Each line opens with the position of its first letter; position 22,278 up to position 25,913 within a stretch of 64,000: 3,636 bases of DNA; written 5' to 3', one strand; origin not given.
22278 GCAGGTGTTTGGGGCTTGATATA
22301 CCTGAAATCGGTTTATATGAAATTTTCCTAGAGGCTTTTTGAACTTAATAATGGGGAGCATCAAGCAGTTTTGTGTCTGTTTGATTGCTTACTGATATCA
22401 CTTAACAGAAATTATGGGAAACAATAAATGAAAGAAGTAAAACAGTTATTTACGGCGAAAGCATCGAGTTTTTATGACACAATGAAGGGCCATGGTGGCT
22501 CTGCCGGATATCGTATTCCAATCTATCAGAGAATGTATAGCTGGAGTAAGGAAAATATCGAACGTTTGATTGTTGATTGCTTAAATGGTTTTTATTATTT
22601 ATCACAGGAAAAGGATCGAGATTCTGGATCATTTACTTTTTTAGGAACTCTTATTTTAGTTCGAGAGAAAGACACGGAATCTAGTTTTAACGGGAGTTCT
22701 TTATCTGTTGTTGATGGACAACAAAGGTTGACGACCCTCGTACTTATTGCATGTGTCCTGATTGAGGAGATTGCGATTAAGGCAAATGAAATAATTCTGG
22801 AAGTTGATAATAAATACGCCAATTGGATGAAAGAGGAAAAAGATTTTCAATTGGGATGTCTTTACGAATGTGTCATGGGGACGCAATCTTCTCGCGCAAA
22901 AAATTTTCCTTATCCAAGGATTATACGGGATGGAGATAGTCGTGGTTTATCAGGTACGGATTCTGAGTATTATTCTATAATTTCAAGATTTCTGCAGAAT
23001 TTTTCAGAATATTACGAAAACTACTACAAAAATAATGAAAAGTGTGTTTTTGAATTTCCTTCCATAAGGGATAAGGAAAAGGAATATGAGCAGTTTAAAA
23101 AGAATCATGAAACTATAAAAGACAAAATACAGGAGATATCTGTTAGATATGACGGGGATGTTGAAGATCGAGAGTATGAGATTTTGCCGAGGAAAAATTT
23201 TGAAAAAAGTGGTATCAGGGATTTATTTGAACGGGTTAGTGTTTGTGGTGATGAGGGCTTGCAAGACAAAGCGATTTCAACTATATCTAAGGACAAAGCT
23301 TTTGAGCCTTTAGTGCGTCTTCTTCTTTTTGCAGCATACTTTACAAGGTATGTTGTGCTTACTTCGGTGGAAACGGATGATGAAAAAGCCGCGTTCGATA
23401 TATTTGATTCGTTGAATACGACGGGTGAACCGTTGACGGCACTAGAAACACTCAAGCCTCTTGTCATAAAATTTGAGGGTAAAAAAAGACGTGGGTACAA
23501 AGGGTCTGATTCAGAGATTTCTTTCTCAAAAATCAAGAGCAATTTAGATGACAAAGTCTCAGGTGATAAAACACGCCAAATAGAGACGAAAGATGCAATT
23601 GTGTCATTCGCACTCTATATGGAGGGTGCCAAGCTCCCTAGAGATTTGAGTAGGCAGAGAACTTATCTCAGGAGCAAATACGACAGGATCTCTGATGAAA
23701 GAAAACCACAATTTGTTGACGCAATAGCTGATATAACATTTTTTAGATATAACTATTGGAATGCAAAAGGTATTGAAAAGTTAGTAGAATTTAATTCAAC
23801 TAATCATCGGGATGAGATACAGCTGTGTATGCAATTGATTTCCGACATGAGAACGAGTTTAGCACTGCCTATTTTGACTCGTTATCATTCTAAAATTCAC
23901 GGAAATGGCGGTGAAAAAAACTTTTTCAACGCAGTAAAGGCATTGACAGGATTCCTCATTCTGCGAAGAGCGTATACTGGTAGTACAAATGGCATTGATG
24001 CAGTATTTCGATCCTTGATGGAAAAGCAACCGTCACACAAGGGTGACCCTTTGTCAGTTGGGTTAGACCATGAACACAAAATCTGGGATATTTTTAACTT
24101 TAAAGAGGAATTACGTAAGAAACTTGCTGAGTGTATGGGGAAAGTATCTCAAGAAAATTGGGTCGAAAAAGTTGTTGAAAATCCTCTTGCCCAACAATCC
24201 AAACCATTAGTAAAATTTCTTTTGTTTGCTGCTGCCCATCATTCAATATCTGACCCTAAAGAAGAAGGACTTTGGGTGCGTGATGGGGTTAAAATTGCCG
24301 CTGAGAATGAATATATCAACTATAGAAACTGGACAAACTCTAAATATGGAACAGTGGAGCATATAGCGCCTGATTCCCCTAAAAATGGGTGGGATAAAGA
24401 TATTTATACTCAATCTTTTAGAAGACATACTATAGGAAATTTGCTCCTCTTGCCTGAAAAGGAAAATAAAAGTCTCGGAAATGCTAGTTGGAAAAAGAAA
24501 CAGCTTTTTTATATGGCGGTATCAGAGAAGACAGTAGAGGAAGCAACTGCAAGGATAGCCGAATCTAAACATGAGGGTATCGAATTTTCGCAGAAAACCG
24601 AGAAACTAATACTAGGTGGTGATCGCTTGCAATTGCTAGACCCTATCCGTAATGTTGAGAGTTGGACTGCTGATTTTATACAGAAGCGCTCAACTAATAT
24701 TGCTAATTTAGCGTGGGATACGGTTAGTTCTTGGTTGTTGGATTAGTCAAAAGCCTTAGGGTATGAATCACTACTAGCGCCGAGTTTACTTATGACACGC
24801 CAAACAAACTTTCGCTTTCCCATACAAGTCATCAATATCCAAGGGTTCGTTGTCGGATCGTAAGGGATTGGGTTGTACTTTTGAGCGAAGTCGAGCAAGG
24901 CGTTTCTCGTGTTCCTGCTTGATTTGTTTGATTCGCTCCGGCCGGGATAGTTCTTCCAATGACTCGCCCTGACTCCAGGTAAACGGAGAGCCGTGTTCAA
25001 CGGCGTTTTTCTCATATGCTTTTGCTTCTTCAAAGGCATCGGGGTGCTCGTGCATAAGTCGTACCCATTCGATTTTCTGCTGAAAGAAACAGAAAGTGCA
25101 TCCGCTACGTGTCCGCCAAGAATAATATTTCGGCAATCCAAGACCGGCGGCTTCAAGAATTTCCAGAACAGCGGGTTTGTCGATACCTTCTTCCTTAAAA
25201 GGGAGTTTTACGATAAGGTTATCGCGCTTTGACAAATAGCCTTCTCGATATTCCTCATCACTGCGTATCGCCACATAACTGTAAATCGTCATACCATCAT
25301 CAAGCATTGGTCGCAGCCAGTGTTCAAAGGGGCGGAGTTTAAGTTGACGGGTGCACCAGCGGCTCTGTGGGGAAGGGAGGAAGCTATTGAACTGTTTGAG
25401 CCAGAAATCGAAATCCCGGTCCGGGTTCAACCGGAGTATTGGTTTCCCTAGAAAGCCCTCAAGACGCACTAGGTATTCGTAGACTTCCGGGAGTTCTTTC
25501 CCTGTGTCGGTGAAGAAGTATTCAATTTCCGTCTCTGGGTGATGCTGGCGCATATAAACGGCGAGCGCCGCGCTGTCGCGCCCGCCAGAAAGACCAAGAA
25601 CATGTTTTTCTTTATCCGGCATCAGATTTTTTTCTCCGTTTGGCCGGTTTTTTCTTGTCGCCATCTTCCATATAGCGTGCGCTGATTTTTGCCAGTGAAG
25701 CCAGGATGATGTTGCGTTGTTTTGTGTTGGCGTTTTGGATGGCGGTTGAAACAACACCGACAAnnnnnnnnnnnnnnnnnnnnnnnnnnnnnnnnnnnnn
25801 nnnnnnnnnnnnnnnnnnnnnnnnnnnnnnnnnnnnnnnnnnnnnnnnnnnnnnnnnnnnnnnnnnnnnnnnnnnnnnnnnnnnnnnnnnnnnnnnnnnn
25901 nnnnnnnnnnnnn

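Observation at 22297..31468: Five-gene SspABCD-SspE-type phosphorothioate modification/defence island inserted between acnB and mdh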

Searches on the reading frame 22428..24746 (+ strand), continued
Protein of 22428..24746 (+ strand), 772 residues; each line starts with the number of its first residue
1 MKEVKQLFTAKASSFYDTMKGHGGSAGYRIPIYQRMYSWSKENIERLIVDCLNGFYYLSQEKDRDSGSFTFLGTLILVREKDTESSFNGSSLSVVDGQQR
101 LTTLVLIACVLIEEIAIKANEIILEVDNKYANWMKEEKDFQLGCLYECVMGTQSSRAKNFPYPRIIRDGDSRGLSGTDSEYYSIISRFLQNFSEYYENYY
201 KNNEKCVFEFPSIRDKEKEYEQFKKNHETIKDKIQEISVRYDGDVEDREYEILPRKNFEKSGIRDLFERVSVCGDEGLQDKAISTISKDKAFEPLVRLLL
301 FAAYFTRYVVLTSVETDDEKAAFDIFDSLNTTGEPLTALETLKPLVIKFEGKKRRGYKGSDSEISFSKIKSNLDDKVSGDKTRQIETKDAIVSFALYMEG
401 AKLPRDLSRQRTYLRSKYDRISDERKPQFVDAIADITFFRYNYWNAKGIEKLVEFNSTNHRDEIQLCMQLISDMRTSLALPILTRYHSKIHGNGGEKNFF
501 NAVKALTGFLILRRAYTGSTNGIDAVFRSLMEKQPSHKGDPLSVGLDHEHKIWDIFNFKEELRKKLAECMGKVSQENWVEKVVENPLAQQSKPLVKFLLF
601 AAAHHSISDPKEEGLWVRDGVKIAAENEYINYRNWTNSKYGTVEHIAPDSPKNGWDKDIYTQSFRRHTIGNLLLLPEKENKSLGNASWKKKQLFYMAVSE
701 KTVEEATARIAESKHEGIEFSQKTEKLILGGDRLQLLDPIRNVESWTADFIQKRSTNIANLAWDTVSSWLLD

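Call 52: search_solved_structures(query=window:22428-24746:+, show_alignments=3, max_evalue=1e-80)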
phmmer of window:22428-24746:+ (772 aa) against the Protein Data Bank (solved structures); distinct sequences matched with E-value up to 1e-80: 4.
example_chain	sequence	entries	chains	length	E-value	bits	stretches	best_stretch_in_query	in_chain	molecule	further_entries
20yv_A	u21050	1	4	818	4.6e-99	335.8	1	3-770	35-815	DUF262 domain-containing protein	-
20yw_A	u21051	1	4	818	2.9e-98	333.2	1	3-770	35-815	DUF262 domain-containing protein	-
6jiv_D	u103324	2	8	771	3.1e-87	296.7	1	3-770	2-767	SspE protein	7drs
7drr_D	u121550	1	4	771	2.1e-86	294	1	3-770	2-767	SspE protein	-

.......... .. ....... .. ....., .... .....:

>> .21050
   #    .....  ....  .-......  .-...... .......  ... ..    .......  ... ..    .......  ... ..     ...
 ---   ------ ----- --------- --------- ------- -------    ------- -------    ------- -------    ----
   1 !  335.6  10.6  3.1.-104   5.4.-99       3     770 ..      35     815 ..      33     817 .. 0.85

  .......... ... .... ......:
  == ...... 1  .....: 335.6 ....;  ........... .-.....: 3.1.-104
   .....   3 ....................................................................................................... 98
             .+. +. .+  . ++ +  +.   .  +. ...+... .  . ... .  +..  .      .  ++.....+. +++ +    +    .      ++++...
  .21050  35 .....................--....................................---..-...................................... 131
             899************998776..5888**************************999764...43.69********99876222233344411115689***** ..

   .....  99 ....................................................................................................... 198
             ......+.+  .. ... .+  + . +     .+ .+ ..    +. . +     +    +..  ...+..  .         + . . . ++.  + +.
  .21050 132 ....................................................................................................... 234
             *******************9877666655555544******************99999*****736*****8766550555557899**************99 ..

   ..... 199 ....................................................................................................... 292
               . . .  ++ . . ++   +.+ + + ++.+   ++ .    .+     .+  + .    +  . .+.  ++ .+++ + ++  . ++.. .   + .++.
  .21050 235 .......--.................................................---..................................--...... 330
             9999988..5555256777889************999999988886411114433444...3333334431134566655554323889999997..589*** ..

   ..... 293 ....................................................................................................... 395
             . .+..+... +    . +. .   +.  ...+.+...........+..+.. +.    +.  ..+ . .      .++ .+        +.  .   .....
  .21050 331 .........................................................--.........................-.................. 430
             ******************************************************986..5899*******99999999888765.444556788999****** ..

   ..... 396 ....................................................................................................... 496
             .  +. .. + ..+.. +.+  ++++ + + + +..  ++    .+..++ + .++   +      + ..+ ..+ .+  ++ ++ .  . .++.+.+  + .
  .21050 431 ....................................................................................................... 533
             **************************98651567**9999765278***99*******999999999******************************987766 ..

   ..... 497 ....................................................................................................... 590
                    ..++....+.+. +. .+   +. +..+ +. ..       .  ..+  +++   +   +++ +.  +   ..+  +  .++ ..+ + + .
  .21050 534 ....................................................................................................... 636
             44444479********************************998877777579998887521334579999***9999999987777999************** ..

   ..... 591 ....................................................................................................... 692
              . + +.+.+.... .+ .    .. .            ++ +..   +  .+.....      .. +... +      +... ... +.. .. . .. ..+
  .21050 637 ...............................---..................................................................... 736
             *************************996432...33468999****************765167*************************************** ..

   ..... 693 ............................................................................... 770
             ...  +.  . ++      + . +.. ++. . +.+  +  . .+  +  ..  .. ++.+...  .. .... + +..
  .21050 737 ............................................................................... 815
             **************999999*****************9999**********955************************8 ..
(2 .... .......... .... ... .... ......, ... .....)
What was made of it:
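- The lysine that gates PT responsiveness in StSspE (K40) aligns with N43 here, although K41 is nearby (call 52), so coupling of the GTPase to PT sensing could differ in detail. sspE was acquired separately from the core, so their functional match is assumed, not shown. K40 of StSspE is not conserved in register (call 52). It keeps the PT-sensing Tyr/Gln/Arg patch and the linker (call 52).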

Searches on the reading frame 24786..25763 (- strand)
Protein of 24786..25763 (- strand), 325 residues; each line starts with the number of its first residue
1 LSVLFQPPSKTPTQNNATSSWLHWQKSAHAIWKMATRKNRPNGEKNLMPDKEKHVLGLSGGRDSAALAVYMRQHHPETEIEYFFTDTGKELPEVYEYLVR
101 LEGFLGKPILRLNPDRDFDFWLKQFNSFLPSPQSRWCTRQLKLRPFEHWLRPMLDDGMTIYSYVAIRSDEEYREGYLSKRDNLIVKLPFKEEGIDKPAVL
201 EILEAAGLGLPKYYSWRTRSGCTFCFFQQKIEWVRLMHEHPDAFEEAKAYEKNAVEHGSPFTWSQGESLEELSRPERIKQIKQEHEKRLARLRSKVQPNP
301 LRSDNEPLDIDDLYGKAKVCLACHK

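Call 4: search_protein_families(library=pfam, proteins=[window:24786-25763:-], max_evalue=0.01)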
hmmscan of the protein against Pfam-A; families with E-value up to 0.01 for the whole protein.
window:24786-25763:- (325 aa): 1 family
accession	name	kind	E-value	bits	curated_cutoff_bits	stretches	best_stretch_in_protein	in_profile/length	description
PF01507.26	PAPS_reduct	-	1.3e-05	25.7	22.5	1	54-151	2-97/175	Phosphoadenosine phosphosulfate reductase domain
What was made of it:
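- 24786..25622 (-): sspD: PP-loop ATP pyrophosphatase (PAPS-reductase/DndC-like), 278 aa from M48 of the long ORF. Alternative starts are 25664 and 25763. Pfam PAPS_reduct 1.3e-5 (call 4).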

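Call 5: search_protein_families(library=padloc, proteins=[window:24786-25763:-], max_evalue=0.01)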
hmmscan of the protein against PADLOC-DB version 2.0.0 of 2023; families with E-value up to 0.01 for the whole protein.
window:24786-25763:- (325 aa): 4 families
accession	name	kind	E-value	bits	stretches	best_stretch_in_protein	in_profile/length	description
PDLC02782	SspD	-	7e-136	450.4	1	53-325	1-277/277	SspD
PDLC02510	BrxP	-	1.5e-10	38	1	54-230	135-318/779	BrxP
PDLC02662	DndC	-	3.3e-05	21.1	1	50-160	25-153/481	DndC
PDLC02661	DndC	-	0.00028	18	1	50-156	21-145/468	DndC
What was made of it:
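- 24786..25622 (-): PADLOC SspD 7e-136, with model position 1 at residue 53 of the 325-aa ORF (call 5).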

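Call 6: search_protein_families(library=ncbifam, proteins=[window:24786-25763:-], max_evalue=0.00001)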
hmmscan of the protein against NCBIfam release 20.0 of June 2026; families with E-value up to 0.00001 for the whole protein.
window:24786-25763:- (325 aa): 6 families
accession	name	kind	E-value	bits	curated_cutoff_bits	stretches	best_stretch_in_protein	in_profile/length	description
NF010367.0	PRK13795.1-2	equivalog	1.1e-11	43.9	456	1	55-289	246-480/584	hypothetical protein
NF006327.0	PRK08557.1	equivalog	3.4e-08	32.7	366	1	57-250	187-379/415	hypothetical protein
NF006351.0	PRK08576.1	equivalog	5.2e-08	31.9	290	1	53-245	236-420/436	hypothetical protein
NF010369.0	PRK13795.1-4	equivalog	4.1e-07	28.6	1086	1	56-246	256-449/633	hypothetical protein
NF010366.0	PRK13795.1-1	equivalog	6.9e-07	27.8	745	0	57-148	272-361/667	hypothetical protein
NF010368.0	PRK13795.1-3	equivalog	3.9e-06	25.4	588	1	20-167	216-357/635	hypothetical protein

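Call 53: search_solved_structures(query=window:24786-25622:-, show_alignments=1, max_evalue=0.01)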
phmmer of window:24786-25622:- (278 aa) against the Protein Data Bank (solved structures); distinct sequences matched with E-value up to 0.01: 1.
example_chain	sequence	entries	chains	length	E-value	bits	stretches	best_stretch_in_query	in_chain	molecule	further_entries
21fy_C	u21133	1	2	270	5.3e-06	29.2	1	15-208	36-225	PptA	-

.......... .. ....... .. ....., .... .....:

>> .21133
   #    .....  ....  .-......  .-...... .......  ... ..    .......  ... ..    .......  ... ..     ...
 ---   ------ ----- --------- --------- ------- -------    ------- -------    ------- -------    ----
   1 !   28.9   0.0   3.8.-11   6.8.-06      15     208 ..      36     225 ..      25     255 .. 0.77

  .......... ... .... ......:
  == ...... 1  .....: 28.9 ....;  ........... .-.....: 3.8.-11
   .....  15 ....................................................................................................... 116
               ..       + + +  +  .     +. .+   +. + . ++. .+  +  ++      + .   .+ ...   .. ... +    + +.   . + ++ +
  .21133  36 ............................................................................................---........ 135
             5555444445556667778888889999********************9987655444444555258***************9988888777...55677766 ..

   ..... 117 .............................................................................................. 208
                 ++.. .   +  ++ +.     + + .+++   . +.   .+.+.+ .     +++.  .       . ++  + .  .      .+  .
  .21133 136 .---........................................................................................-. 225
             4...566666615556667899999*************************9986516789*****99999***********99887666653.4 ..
